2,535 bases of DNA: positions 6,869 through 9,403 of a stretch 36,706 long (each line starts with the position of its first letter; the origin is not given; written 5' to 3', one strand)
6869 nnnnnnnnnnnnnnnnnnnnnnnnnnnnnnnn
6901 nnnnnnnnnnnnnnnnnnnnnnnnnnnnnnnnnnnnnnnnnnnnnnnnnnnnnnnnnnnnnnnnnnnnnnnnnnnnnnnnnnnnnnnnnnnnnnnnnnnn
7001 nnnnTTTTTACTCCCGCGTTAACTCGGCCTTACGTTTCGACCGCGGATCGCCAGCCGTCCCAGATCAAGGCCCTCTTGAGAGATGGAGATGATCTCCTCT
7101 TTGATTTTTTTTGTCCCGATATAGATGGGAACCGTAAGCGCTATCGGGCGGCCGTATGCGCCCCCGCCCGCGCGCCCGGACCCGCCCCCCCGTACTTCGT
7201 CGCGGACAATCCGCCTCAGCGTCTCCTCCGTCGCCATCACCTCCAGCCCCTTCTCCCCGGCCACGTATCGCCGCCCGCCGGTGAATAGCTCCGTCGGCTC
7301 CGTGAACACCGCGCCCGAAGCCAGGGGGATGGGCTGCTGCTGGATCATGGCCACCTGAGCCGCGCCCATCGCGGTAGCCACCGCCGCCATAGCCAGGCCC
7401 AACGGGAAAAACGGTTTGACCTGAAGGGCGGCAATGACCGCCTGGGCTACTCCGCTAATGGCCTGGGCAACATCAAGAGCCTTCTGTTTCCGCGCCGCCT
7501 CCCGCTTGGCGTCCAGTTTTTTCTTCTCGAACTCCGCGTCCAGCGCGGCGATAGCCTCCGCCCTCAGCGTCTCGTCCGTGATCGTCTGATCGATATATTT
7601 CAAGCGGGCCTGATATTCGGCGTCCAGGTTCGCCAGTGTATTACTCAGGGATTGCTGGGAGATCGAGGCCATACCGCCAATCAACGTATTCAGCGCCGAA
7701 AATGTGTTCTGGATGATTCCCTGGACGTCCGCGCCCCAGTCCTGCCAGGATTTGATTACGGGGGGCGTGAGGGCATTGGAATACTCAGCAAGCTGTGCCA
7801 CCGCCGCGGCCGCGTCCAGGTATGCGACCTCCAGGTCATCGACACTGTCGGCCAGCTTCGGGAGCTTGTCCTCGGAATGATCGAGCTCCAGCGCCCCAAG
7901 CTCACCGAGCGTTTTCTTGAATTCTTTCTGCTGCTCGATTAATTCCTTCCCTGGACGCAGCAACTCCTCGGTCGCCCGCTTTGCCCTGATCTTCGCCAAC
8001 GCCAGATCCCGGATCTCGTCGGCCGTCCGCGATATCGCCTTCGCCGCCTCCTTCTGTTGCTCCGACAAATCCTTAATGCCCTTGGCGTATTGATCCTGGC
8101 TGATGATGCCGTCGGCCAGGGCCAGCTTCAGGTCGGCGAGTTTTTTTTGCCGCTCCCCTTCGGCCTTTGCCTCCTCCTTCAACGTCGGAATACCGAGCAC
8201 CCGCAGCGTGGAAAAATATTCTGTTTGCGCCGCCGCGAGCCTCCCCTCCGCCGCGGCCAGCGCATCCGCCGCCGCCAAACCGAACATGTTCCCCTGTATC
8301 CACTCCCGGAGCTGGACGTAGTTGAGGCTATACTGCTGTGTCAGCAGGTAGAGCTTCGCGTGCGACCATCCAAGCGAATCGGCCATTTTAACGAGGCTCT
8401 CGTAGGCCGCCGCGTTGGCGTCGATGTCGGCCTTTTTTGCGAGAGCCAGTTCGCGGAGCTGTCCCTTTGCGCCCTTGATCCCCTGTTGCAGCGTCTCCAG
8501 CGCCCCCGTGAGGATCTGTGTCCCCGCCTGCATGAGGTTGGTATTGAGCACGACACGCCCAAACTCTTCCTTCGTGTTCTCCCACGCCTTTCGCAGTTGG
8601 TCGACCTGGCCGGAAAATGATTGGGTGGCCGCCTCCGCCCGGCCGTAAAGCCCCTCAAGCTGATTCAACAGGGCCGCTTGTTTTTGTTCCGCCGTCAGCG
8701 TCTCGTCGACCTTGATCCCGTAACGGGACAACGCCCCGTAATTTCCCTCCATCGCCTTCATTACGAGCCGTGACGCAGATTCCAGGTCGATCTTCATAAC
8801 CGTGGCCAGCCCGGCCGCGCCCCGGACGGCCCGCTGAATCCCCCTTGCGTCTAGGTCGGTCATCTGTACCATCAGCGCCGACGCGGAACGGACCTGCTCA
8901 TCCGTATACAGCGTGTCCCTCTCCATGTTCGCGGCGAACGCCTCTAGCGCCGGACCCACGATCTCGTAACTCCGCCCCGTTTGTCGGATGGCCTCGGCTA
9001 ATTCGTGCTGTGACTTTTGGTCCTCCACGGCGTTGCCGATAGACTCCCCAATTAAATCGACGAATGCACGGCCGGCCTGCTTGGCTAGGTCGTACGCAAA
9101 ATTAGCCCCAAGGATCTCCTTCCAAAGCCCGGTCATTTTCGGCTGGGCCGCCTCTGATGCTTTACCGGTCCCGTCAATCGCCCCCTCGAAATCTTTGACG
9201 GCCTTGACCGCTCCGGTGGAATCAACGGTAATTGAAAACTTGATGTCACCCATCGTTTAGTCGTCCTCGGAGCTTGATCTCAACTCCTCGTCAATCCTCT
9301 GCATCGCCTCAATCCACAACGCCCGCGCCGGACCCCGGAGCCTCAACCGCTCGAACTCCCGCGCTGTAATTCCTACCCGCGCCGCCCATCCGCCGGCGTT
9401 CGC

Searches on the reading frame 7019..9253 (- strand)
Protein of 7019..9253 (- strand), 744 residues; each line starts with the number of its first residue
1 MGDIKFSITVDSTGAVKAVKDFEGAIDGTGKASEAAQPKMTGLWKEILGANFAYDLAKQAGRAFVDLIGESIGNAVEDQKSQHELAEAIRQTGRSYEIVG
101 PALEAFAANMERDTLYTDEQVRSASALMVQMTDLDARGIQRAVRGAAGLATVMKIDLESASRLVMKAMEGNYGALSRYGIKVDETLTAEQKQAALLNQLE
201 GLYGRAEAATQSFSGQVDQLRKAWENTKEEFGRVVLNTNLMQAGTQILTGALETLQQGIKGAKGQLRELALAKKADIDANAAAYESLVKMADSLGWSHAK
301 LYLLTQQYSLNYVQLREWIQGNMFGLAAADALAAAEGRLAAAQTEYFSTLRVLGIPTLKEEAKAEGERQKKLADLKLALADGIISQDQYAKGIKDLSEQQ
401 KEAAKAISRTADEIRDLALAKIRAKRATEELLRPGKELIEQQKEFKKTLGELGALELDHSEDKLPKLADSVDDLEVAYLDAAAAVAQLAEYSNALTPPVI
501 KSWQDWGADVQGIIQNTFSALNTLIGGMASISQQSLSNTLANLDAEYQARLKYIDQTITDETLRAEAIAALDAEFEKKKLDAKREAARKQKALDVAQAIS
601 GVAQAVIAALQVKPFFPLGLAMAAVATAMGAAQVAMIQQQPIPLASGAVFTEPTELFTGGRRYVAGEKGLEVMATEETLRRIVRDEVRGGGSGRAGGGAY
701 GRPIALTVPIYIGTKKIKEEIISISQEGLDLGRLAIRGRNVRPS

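Call 23: search_protein_families(library=phrogs, proteins=[window:7019-9253:-], max_evalue=0.00001)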
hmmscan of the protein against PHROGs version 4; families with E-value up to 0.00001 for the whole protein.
window:7019-9253:- (744 aa): 1 family
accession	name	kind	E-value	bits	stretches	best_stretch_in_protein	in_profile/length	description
phrog_3336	-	tail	2.3e-14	54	1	363-640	662-947/1051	tail length tape measure protein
